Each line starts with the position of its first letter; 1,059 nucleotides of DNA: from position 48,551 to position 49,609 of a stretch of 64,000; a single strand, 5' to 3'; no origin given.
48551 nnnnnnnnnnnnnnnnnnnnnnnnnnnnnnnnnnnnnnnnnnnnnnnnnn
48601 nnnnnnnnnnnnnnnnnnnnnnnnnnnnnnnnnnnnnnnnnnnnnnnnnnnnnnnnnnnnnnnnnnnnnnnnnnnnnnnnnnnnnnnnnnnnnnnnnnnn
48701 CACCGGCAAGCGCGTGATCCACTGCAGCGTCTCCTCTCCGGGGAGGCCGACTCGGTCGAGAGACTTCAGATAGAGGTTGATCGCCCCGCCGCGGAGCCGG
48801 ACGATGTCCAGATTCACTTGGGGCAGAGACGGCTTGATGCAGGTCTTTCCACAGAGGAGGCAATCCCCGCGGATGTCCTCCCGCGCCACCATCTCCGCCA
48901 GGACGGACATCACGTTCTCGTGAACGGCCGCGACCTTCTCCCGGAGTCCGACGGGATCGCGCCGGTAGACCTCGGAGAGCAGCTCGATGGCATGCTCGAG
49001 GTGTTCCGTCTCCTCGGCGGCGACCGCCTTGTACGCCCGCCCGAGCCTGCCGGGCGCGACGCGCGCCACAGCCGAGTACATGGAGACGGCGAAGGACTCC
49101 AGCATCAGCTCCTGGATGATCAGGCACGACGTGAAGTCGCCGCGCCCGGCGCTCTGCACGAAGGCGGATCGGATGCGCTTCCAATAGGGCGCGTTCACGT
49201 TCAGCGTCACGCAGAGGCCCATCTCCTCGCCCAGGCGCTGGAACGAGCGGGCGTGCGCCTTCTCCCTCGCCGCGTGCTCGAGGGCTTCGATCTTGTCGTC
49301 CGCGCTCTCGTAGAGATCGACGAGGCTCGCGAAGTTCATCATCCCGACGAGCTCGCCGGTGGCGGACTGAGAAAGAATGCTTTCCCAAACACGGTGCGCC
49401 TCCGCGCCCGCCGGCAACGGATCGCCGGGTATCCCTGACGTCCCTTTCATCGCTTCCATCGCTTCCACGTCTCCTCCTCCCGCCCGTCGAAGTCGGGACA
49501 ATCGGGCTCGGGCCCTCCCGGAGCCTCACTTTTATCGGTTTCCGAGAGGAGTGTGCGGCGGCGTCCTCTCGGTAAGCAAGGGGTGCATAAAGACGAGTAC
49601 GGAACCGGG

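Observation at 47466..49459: Cyanobacterial-type alkane biosynthesis pair (ado followed by aar) in a non-cyanobacterial high-GC genome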

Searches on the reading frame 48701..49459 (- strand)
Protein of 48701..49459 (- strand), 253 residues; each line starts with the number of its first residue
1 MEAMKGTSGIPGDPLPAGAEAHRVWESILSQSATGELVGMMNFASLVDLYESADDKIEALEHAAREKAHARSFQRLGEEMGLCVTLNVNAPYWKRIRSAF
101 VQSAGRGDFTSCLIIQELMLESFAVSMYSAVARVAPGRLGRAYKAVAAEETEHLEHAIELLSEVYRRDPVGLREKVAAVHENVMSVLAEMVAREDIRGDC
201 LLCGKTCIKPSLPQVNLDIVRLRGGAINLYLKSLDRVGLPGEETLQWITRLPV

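Call 5: search_protein_families(library=pfam, proteins=[window:48701-49459:-], max_evalue=0.01)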
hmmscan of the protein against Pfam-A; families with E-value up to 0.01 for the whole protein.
window:48701-49459:- (253 aa): 3 families
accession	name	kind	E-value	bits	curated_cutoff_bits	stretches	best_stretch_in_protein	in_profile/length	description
PF11266.14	Ald_deCOase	-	7.6e-13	49.2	28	1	35-169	21-153/218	Long-chain fatty aldehyde decarbonylase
PF02915.23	Rubrerythrin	-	0.00049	20.9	22.8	0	120-182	9-74/137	Rubrerythrin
PF05138.18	PaaA_PaaC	-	0.0084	15.8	28.5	0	106-195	102-189/263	Phenylacetic acid catabolic protein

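Call 6: search_protein_families(library=ncbifam, proteins=[window:48701-49459:-], max_evalue=0.01)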
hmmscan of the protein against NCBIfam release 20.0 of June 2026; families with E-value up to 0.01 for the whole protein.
window:48701-49459:- (253 aa): 1 family
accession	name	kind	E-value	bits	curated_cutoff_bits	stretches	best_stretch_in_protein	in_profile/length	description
TIGR04059.1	Ald_deCOase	equivalog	3.4e-13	50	222.65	1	35-168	22-153/220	aldehyde oxygenase (deformylating)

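Call 11: find_homologous_proteins(query=window:48701-49459:-, max_evalue=0.001)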
Query window:48701-49459:- (253 aa): 122 proteins with E <= 0.001 among 1112 candidates; the best 120 are listed.
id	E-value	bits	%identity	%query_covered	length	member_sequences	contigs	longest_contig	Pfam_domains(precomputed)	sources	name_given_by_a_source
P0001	1.3e-147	508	90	100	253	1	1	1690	PF11266.16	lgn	-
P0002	1.4e-144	498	88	100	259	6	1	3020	PF11266.16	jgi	jgi:fatty aldehyde decarbonylase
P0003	1.8e-144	498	91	97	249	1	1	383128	PF11266.16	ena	-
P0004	4.7e-142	490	90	96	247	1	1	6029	PF11266.16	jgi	jgi:fatty aldehyde decarbonylase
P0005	5.2e-142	489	91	97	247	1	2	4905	PF11266.16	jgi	jgi:fatty aldehyde decarbonylase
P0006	1.1e-141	488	90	95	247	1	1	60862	PF11266.16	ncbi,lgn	-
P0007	1.2e-141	488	90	97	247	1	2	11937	PF11266.16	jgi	jgi:fatty aldehyde decarbonylase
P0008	1.5e-141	488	90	95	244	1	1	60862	PF11266.16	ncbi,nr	ncbi:MAG: long-chain fatty aldehyde decarbonylase [Acidobacteriota bacterium]|nr:long-chain fatty al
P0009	2.8e-141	487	91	94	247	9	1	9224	PF11266.16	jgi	jgi:fatty aldehyde decarbonylase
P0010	4.8e-140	483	91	94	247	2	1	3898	PF11266.16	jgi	jgi:fatty aldehyde decarbonylase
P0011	2.4e-139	481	88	96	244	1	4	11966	PF11266.16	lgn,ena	-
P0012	6.2e-139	479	87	96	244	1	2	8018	PF11266.16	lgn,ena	-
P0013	1.0e-138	479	86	99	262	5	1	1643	PF11266.16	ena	-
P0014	1.3e-138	478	87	96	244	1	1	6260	PF11266.16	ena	-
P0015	6.7e-138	476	87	96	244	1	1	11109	PF11266.16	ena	-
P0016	1.2e-137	475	84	100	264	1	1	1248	PF11266.16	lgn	-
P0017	1.4e-137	475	87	97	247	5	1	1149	PF11266.16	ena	-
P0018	7.0e-137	473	87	94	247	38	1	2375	PF11266.16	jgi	jgi:fatty aldehyde decarbonylase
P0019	9.6e-137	472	87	94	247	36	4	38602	PF11266.16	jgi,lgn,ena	-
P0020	2.0e-136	471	93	91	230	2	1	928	PF11266.16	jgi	jgi:fatty aldehyde decarbonylase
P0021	2.4e-132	458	87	96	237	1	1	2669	PF11266.16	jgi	jgi:fatty aldehyde decarbonylase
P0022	1.9e-129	448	81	99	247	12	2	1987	PF11266.16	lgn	-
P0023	2.3e-129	448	81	99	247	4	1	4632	PF11266.16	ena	-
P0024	2.5e-128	445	83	95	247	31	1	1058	PF11266.16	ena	-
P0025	5.0e-127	440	82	95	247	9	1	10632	PF11266.16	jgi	jgi:fatty aldehyde decarbonylase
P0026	5.7e-127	440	82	95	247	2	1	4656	PF11266.16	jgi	jgi:fatty aldehyde decarbonylase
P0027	1.5e-125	436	82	93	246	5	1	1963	PF11266.16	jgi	-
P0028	1.1e-124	433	81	95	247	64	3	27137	PF11266.16,PF05138.19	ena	-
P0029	1.3e-124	433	81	95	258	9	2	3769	PF11266.16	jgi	jgi:fatty aldehyde decarbonylase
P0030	1.8e-123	429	80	94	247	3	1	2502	PF11266.16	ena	-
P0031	1.7e-122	426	78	99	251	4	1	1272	PF11266.16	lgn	-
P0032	5.7e-101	355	71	94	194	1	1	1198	PF11266.16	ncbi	-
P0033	8.2e-91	322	62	92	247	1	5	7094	PF11266.16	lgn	-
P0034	3.6e-88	313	60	92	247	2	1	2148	PF11266.16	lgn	-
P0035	7.3e-88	312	62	91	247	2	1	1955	PF11266.16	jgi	-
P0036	2.3e-86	307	61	92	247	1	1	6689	PF11266.16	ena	-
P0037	3.1e-86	307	60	92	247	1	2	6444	PF11266.16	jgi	jgi:fatty aldehyde decarbonylase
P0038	3.6e-79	284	56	92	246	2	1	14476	PF02915.24,PF11266.16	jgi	jgi:rubrerythrin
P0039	2.2e-78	281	56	91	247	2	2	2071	PF02915.24,PF11266.16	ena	-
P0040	1.5e-77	279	56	93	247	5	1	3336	PF02915.24,PF11266.16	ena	-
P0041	3.4e-77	277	55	96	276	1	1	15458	PF02915.24,PF11266.16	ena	-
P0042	4.2e-77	277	53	92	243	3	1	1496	PF11266.16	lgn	-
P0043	9.0e-77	276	50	97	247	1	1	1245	PF11266.16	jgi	jgi:fatty aldehyde decarbonylase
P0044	1.9e-76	275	56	92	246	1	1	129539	PF02915.24,PF11266.16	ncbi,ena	-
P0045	2.0e-76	275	52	95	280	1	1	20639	PF02915.24,PF11266.16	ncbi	-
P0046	2.4e-76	275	54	97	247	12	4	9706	PF02915.24,PF11266.16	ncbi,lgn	-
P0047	2.8e-76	274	56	92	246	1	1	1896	PF02915.24,PF11266.16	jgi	-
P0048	3.7e-76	274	53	96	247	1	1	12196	PF11266.16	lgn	-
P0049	4.0e-76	274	55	93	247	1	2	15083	PF02915.24,PF11266.16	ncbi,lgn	-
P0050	4.1e-76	274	55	93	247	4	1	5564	PF02915.24,PF11266.16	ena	-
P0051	1.7e-75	272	55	92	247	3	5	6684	PF02915.24,PF11266.16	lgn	-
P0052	1.4e-74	269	52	94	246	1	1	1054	PF02915.24,PF11266.16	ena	-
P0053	4.2e-74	267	52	93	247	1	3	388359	PF02915.24,PF11266.16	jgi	jgi:fatty aldehyde decarbonylase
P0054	5.1e-74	267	54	99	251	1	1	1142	PF02915.24,PF11266.16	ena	-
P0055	5.9e-74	267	49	97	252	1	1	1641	PF11266.16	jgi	-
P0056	1.0e-73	266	53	91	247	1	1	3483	PF11266.16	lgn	-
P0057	3.8e-73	264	51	92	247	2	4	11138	PF02915.24,PF11266.16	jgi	jgi:fatty aldehyde decarbonylase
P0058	4.2e-73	264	50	96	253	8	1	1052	PF02915.24,PF11266.16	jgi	jgi:rubrerythrin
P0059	2.7e-72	261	51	92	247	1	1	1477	PF02915.24,PF11266.16,PF05138.19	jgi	-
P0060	3.4e-72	261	53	91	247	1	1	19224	PF11266.16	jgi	jgi:fatty aldehyde decarbonylase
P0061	4.2e-72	261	49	95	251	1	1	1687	PF02915.24,PF11266.16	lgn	-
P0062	2.2e-71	258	51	92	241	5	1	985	PF02915.24,PF11266.16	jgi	jgi:fatty aldehyde decarbonylase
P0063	3.8e-71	257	50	92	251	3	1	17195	PF02915.24,PF11266.16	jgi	jgi:fatty aldehyde decarbonylase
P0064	4.1e-71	257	50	95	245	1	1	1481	PF11266.16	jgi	jgi:fatty aldehyde decarbonylase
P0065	4.2e-71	257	50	92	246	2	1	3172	PF02915.24,PF11266.16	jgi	jgi:fatty aldehyde decarbonylase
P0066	5.4e-71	257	52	91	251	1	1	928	PF02915.24,PF11266.16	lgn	-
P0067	1.2e-70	256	48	94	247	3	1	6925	PF02915.24,PF11266.16,PF05138.19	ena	-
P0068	1.7e-70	255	52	92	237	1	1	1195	PF02915.24,PF11266.16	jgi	jgi:1,2-phenylacetyl-CoA epoxidase catalytic subunit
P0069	2.2e-70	255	48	98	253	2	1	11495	PF02915.24,PF11266.16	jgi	jgi:fatty aldehyde decarbonylase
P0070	3.5e-70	254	48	94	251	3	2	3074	PF02915.24,PF11266.16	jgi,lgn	-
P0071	8.9e-70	253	50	92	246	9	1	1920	PF02915.24,PF11266.16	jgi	jgi:fatty aldehyde decarbonylase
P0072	1.4e-69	252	51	95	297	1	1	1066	PF02915.24,PF11266.16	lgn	-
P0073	4.6e-69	251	51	92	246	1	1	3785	PF11266.16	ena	-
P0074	5.9e-69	250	51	91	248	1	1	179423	PF11266.16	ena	-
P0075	8.1e-69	250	50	94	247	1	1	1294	PF02915.24,PF11266.16,PF05138.19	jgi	jgi:fatty aldehyde decarbonylase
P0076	9.1e-69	250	49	91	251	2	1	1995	PF11266.16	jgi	jgi:fatty aldehyde decarbonylase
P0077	3.0e-68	248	50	92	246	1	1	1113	PF11266.16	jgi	jgi:fatty aldehyde decarbonylase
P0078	3.4e-68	248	46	93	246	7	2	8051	PF02915.24,PF11266.16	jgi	jgi:fatty aldehyde decarbonylase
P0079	4.4e-68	247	49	92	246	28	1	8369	PF11266.16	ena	-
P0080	4.8e-68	247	49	91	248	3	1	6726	PF11266.16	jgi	jgi:fatty aldehyde decarbonylase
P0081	1.1e-67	246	50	91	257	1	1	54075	PF11266.16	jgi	jgi:fatty aldehyde decarbonylase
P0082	1.7e-67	246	50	89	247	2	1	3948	PF02915.24,PF11266.16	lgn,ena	-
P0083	2.0e-67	245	49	92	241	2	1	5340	PF02915.24,PF11266.16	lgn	-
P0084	4.3e-67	244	49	91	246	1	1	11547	PF11266.16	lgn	-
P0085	4.6e-67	244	46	96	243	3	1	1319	PF11266.16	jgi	jgi:fatty aldehyde decarbonylase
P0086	5.0e-67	244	50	91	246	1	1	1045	PF02915.24,PF11266.16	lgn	-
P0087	5.2e-67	244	48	91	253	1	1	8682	PF11266.16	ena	-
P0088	7.3e-67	243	49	92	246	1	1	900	PF11266.16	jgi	jgi:fatty aldehyde decarbonylase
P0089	9.2e-67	243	66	73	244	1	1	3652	PF11266.16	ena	-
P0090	9.7e-67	243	49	89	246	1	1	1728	PF11266.16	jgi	-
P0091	1.8e-66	242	47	94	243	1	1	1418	PF11266.16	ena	-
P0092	1.9e-66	242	46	92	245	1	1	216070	PF11266.16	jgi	jgi:fatty aldehyde decarbonylase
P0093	2.9e-66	242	51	90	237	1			PF02915.24,PF11266.16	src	-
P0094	3.9e-66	241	47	92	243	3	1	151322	PF11266.16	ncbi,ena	-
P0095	5.4e-65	237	50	91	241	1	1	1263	PF02915.24,PF11266.16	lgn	-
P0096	7.1e-65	237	47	91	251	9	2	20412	PF02915.24,PF11266.16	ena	-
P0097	1.1e-64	236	47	91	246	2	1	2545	PF11266.16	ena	-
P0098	2.0e-64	235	50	91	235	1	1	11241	PF02915.24,PF11266.16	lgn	-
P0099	2.8e-64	235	46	94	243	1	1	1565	PF11266.16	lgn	-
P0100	6.3e-64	234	46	89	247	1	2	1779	PF02915.24,PF11266.16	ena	-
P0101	1.4e-63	233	48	91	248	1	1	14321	PF02915.24,PF11266.16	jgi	jgi:fatty aldehyde decarbonylase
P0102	2.0e-63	232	46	91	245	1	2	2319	PF11266.16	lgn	-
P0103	2.3e-63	232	48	91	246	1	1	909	PF11266.16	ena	-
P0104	3.0e-63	232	46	91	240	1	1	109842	PF11266.16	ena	-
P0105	1.1e-62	230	47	91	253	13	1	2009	PF11266.16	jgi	-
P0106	1.5e-62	229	49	96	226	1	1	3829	PF11266.16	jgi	-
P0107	2.7e-62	229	45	91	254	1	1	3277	PF02915.24,PF11266.16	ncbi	-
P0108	5.2e-62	228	48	91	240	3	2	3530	PF02915.24,PF11266.16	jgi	jgi:fatty aldehyde decarbonylase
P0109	8.7e-62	227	47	91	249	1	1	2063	PF02915.24,PF11266.16,PF05138.19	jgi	jgi:fatty aldehyde decarbonylase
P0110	9.3e-62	227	46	92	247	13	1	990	PF02915.24,PF11266.16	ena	-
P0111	2.3e-61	225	46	91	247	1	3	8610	PF02915.24,PF11266.16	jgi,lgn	jgi:fatty aldehyde decarbonylase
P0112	4.3e-61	225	45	92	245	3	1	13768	PF02915.24,PF11266.16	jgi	jgi:rubrerythrin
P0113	1.0e-60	223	46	92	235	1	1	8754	PF02915.24,PF11266.16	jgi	jgi:fatty aldehyde decarbonylase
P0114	1.5e-59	220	45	96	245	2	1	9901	PF02915.24,PF11266.16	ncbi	-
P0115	1.2e-57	213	44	92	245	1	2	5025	PF11266.16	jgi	jgi:fatty aldehyde decarbonylase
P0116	1.9e-57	213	46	87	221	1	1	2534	PF11266.16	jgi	jgi:rubrerythrin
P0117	1.5e-54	203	45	91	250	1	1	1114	PF11266.16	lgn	-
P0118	1.6e-54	203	44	91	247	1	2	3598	PF02915.24,PF11266.16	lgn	-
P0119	2.6e-54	202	44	91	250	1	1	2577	PF02915.24,PF11266.16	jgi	-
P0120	1.7e-38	151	45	62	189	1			PF11266.16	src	-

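Call 13: find_encoding_contigs(protein=P0003, flank=8000, max_places=2)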
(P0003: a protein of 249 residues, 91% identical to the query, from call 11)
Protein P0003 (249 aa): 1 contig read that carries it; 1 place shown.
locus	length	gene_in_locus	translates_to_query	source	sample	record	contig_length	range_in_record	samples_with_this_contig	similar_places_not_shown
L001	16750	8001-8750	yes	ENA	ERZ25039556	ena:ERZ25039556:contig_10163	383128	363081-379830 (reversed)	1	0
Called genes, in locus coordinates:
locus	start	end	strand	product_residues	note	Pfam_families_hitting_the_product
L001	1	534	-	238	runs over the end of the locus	PF17991:Thioredoxin_10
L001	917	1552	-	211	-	PF12697:Abhydrolase_6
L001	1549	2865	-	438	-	PF06441:EHN, PF00561:Abhydrolase_1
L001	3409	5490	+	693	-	PF00392:GntR, PF00005:ABC_tran, PF13304:AAA_21 (weak)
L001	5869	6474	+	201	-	-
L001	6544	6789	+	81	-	-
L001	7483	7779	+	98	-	-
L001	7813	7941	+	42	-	-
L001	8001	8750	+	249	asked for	PF11266:Ald_deCOase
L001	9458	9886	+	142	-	-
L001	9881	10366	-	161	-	PF04978:MST (weak), PF11716:MDMPI_N (weak), PF12867:DinB_2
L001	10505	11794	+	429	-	PF14684:Tricorn_C1 (weak), PF03572:Peptidase_S41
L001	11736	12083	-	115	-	-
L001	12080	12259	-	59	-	-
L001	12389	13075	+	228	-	PF14329:DUF4386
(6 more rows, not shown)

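Call 14: find_encoding_contigs(protein=P0044, flank=8000, max_places=2)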
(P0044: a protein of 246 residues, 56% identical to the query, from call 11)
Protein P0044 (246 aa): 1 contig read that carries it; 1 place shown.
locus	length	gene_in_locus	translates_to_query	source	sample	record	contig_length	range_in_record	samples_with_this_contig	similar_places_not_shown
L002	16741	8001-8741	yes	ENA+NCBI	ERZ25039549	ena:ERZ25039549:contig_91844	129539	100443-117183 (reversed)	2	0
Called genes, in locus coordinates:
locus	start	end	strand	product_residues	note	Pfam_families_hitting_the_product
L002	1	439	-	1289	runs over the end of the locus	PF00515:TPR_1 (faint), PF07719:TPR_2 (faint), PF13181:TPR_8 (faint), PF13424:TPR_12 (faint), PF13428:TPR_14 (faint), PF13371:TPR_9 (weak), PF13432:TPR_16 (weak), PF14559:TPR_19 (weak), +12 more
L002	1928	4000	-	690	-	PF13271:DUF4062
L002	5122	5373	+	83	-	-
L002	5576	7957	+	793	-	-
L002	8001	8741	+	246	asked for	PF11266:Ald_deCOase, PF02915:Rubrerythrin (faint)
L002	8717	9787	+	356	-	PF01488:Shikimate_DH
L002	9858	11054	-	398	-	PF00176:SNF2-rel_dom, PF00271:Helicase_C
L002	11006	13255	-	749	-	-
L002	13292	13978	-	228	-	-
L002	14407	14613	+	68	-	-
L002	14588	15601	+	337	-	-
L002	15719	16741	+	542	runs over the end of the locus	PF13625:Helicase_C_3, PF04851:ResIII, PF16203:ERCC3_RAD25_C, PF00271:Helicase_C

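Call 15: find_encoding_contigs(protein=P0092, flank=8000, max_places=2)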
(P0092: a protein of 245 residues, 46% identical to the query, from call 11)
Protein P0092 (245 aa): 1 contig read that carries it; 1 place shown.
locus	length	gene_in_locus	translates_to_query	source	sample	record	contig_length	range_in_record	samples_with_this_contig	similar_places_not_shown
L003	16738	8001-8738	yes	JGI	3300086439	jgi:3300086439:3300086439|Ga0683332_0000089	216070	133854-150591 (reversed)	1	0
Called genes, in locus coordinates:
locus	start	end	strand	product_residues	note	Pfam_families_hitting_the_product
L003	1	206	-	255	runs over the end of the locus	PF05235:CHAD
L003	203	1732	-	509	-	PF02541:Ppx-GppA, PF21447:Ppx-GppA_III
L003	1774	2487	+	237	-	PF02223:Thymidylate_kin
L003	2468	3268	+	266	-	PF02223:Thymidylate_kin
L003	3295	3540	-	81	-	-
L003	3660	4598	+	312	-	PF07885:Ion_trans_2, PF17655:IRK_C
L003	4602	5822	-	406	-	-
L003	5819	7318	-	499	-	-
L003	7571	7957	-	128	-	PF19649:DUF6152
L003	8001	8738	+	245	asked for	PF11266:Ald_deCOase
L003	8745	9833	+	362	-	-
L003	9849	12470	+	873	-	-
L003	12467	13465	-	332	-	PF04613:LpxD, PF25087:GMPPB_C (weak), PF25084:LbH_EIF2B (weak), PF14602:Hexapep_2 (faint), PF00132:Hexapep, PF25087:GMPPB_C (weak), PF00132:Hexapep (weak)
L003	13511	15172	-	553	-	PF00920:ILVD_EDD_N, PF24877:ILV_EDD_C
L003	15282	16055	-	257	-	PF12543:DUF3738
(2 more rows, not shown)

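Call 19: search_solved_structures(query=window:48701-49459:-, max_evalue=1, show_alignments=2)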
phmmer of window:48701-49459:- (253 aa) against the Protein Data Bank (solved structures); distinct sequences matched with E-value up to 1: 20.
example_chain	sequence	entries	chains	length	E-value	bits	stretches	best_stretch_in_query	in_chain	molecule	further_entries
5uwz_A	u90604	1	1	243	5.4e-11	45.8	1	44-167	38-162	Aldehyde decarbonylase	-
5k53_A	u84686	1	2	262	5.4e-09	39.2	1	35-158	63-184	aldehyde deformylating oxygenase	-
4rc7_A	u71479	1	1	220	6.2e-09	39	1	35-162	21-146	Aldehyde decarbonylase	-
4rc7_B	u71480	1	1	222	6.2e-09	39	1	35-162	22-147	Aldehyde decarbonylase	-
4pgk_A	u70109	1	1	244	9.2e-09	38.5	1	54-161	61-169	Aldehyde decarbonylase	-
4tw3_A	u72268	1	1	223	9.4e-09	38.4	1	54-159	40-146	Aldehyde decarbonylase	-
5uxi_A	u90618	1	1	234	9.6e-09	38.4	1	34-166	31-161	Aldehyde decarbonylase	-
4kvs_A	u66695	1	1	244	1e-08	38.3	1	54-159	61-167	Aldehyde decarbonylase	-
4pgi_A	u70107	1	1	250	1.1e-08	38.2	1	54-159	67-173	Aldehyde decarbonylase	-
2oc5_A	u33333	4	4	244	1.4e-08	37.8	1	54-159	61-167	Hypothetical protein | Aldehyde decarbonylase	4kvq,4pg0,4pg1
4kvr_A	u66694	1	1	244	1.5e-08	37.8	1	54-159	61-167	Aldehyde decarbonylase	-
4rc5_B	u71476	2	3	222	3.1e-08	36.7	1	35-162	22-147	Aldehyde decarbonylase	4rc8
4rc5_A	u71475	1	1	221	3.1e-08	36.7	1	35-162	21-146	Aldehyde decarbonylase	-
4quw_A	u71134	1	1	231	3.3e-08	36.7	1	35-162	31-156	Aldehyde decarbonylase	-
6jzu_B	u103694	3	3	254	4.2e-08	36.3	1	35-162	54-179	Aldehyde decarbonylase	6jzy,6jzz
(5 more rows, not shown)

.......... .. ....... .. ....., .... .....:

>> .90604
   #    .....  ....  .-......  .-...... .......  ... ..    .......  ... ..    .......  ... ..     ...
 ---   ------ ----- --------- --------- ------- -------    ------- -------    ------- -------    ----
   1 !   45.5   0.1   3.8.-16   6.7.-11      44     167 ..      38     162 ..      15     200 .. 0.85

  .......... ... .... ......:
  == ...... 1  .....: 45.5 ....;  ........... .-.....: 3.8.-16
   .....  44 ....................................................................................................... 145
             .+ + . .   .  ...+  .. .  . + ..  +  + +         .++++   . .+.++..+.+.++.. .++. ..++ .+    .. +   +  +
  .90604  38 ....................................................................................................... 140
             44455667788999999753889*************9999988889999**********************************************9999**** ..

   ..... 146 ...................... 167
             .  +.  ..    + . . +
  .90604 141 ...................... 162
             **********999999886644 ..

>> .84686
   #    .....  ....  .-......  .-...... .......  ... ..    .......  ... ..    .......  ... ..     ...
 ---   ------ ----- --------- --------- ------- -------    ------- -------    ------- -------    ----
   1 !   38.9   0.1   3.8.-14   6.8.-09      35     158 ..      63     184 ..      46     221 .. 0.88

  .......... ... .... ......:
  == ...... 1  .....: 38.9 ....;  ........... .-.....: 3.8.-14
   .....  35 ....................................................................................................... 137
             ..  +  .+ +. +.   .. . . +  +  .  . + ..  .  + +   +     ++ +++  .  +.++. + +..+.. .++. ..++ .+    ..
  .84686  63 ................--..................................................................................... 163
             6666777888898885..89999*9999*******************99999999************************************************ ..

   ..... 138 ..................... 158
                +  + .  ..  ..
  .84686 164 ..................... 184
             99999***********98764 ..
